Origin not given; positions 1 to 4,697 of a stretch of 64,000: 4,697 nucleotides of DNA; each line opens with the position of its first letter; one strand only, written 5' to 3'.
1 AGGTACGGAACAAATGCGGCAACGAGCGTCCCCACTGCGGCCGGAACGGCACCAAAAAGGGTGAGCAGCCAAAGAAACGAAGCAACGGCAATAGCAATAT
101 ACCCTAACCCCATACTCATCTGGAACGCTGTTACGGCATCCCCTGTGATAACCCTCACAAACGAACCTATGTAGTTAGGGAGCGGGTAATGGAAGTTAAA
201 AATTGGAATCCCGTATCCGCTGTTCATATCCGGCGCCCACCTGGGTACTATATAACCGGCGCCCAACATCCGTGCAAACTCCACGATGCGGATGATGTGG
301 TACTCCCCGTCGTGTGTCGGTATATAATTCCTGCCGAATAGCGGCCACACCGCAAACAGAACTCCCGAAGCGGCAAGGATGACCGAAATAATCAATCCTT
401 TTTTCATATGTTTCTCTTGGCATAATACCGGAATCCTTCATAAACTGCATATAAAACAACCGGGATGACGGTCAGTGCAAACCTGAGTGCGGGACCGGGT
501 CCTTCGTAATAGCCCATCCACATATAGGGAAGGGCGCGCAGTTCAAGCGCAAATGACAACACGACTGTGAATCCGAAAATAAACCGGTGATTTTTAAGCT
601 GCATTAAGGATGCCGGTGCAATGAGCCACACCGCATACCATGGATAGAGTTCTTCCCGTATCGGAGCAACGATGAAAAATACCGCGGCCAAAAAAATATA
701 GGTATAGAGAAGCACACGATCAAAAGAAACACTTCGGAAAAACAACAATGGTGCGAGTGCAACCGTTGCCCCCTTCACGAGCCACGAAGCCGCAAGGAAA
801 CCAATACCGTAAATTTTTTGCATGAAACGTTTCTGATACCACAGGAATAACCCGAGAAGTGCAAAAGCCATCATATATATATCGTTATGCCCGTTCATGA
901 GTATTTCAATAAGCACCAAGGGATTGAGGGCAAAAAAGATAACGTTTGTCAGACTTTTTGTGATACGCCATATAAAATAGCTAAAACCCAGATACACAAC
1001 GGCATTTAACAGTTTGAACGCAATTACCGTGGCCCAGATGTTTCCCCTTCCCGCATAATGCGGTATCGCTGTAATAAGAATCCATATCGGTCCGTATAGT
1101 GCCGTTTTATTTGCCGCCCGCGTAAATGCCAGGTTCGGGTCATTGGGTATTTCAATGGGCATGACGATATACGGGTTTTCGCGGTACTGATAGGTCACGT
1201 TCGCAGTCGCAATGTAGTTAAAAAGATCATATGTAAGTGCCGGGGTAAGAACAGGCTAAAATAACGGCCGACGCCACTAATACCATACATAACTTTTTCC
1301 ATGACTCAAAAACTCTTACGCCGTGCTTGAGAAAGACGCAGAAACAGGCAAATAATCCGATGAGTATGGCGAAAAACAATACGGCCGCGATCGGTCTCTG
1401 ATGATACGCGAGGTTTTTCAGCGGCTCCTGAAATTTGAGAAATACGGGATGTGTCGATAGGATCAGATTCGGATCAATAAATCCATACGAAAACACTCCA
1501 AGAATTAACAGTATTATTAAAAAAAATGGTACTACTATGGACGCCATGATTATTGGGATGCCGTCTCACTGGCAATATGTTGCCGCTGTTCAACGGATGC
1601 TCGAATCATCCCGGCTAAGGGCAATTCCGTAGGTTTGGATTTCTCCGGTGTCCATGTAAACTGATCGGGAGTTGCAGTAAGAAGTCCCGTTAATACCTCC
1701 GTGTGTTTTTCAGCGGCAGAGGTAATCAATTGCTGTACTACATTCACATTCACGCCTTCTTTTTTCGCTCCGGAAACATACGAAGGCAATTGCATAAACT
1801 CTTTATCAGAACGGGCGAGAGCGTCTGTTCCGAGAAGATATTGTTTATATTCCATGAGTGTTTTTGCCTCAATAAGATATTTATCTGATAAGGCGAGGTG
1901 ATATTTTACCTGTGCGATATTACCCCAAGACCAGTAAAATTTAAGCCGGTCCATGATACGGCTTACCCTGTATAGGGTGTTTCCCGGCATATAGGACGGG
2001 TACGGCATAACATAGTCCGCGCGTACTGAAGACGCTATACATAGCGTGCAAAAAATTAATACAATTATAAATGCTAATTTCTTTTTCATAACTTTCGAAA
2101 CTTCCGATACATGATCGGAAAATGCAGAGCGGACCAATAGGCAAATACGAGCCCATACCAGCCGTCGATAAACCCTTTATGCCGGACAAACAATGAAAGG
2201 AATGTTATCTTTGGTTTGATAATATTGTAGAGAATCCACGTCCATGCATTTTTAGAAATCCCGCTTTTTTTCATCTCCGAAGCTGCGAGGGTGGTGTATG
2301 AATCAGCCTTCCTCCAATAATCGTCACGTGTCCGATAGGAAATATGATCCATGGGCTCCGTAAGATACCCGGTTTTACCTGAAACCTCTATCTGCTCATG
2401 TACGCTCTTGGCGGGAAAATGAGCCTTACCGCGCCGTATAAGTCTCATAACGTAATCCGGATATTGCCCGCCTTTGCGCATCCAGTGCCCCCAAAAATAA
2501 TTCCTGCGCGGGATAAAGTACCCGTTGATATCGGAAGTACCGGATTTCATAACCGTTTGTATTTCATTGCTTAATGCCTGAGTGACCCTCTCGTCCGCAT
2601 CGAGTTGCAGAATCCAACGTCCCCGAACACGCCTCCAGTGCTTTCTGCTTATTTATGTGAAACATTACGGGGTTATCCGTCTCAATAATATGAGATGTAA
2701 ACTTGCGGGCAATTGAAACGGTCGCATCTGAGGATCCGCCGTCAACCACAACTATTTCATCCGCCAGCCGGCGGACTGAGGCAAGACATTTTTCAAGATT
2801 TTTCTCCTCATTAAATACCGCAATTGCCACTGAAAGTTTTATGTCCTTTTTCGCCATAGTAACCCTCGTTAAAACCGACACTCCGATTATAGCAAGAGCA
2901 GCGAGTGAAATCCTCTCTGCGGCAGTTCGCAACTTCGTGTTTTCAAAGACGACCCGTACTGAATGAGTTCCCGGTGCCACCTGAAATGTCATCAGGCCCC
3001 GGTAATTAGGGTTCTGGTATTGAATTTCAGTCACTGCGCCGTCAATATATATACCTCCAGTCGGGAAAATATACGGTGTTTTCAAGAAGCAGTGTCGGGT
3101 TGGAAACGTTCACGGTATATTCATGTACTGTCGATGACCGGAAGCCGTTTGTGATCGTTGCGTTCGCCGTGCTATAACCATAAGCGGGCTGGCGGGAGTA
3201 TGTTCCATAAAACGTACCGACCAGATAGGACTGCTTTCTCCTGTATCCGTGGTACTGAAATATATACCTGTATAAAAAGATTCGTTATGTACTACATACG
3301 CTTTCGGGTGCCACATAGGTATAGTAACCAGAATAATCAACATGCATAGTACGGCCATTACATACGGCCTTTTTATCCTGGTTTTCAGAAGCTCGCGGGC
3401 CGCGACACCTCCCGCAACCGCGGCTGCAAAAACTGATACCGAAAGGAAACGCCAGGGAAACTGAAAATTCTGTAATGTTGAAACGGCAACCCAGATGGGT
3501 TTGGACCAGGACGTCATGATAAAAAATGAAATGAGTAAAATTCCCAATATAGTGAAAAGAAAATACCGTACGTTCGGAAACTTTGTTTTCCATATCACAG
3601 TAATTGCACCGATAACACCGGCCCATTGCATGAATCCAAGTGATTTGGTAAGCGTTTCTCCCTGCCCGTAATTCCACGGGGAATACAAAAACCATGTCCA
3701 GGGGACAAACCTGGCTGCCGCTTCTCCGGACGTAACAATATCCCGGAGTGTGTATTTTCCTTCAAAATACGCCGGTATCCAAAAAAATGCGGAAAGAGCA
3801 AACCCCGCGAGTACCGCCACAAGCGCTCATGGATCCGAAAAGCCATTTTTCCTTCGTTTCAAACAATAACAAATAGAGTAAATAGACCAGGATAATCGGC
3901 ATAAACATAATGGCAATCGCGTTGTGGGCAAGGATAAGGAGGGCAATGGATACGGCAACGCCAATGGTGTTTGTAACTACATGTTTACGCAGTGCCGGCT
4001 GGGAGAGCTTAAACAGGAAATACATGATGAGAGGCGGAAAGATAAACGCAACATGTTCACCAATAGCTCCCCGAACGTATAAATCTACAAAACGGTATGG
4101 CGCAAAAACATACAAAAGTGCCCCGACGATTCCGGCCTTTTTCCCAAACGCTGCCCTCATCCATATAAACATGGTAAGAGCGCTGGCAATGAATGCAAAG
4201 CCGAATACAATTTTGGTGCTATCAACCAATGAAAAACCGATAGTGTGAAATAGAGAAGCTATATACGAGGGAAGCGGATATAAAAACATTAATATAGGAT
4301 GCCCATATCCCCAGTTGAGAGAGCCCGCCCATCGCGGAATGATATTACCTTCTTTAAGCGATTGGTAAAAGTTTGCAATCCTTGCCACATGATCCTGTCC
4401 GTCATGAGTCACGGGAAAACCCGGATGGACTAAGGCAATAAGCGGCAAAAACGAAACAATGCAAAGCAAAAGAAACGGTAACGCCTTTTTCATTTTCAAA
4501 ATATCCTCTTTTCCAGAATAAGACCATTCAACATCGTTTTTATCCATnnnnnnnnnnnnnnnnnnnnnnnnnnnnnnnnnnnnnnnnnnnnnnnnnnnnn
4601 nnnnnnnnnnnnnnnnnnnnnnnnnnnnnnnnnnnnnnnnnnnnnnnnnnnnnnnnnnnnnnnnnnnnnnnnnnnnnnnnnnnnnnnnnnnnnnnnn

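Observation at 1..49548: A 49-kb glycosylation island with about 21 GT-C membrane glycosyltransferases and a complete lipid-carrier sugar supply chain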

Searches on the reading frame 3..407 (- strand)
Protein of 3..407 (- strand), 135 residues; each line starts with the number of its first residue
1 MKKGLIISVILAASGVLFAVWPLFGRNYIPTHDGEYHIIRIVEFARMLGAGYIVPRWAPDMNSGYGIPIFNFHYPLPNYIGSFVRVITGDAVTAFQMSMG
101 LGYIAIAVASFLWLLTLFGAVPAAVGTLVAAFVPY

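Call 57: search_protein_families(library=pfam, proteins=[window:3-407:-], max_evalue=0.01)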
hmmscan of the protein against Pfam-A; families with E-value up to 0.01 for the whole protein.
window:3-407:- (135 aa): 1 family
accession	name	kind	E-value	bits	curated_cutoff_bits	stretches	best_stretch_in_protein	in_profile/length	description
PF10131.15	PTPS_related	-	0.00027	20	26.4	1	70-134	1-65/621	6-pyruvoyl-tetrahydropterin synthase related domain; membrane protein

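Call 79: find_homologous_proteins(query=window:3-407:-, max_evalue=0.00001)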
Query window:3-407:- (135 aa): 16 proteins with E <= 0.00001 among 113 candidates.
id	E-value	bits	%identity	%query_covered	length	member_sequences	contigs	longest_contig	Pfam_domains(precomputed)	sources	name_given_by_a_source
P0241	4.2e-57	210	70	100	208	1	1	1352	-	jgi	-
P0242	2.4e-45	172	73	77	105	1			-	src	-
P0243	1.1e-44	170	72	79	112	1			-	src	-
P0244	2.1e-39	153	54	100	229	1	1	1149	-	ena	-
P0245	7.0e-39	151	72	70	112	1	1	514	-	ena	-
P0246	4.5e-38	148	64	75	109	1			-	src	-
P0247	4.1e-23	100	53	61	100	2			-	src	-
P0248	1.5e-22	98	49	70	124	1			-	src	-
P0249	2.0e-22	98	40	96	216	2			PF10131.16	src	-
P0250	5.7e-22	96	53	61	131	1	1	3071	-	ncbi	-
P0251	3.7e-21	94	46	73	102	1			-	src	-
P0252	3.7e-20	90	50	52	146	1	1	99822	-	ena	-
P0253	2.0e-19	88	37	98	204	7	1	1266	PF10131.16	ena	-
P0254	2.0e-19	88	40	84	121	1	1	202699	-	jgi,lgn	-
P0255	6.5e-19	86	63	44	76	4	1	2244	-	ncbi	ncbi:MAG: hypothetical protein AAB960_00340, partial [Patescibacteria group bacterium]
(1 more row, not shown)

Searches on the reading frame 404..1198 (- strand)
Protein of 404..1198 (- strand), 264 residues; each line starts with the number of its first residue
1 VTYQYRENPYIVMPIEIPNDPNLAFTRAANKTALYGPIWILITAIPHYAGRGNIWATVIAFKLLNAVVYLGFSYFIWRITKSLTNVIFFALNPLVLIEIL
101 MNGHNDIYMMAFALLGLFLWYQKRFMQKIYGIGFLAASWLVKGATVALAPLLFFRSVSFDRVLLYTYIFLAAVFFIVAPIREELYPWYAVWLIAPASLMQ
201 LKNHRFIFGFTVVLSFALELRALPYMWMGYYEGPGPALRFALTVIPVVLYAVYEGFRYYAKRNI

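Call 4: search_protein_families(library=pfam, proteins=[window:404-1198:-], max_evalue=0.01)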
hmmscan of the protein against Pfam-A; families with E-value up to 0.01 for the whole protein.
window:404-1198:- (264 aa): 0 families

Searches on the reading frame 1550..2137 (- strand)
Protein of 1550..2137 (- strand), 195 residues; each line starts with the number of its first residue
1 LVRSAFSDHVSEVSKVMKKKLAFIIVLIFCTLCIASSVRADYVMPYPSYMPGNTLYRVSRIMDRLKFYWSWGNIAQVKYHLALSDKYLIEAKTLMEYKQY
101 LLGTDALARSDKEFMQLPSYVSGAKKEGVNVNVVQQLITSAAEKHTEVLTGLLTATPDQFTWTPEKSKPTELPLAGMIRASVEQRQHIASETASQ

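Call 4: search_protein_families(library=pfam, proteins=[window:1550-2137:-], max_evalue=0.01)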
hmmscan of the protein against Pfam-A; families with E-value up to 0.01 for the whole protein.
window:1550-2137:- (195 aa): 1 family
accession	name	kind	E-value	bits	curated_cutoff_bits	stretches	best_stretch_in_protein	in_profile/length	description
PF18915.5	DUF5667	-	5.9e-06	27.1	27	1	50-159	3-99/99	Domain of unknown function (DUF5667)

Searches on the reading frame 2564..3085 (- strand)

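Call 4: search_protein_families(library=pfam, proteins=[window:2564-3085:-], max_evalue=0.01)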
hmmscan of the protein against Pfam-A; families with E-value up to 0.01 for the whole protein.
window:2564-3085:- (173 aa): 2 families
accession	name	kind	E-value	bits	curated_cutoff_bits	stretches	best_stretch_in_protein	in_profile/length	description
PF00535.33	Glycos_transf_2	-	9.5e-14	52.1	23.3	1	85-155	1-79/168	Glycosyl transferase family 2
PF13704.12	Glyco_tranf_2_4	-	0.0098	16.8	27.5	0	92-128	2-39/98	Glycosyl transferase family 2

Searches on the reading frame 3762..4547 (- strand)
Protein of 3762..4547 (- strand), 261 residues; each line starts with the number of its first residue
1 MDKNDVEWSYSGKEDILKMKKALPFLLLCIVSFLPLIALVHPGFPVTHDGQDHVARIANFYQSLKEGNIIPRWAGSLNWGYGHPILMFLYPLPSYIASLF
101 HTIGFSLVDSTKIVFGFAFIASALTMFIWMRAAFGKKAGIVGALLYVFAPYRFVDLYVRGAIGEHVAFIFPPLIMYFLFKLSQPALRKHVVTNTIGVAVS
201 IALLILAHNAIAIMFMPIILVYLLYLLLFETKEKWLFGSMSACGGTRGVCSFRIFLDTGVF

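Call 4: search_protein_families(library=pfam, proteins=[window:3762-4547:-], max_evalue=0.01)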
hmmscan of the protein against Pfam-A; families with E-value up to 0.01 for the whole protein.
window:3762-4547:- (261 aa): 2 families
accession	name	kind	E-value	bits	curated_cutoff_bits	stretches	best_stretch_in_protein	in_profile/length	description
PF10131.15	PTPS_related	-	9.2e-05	21.5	26.4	1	90-232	4-143/621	6-pyruvoyl-tetrahydropterin synthase related domain; membrane protein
PF13231.12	PMT_2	-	0.00057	20.6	26.1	1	91-236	4-145/160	Dolichyl-phosphate-mannose-protein mannosyltransferase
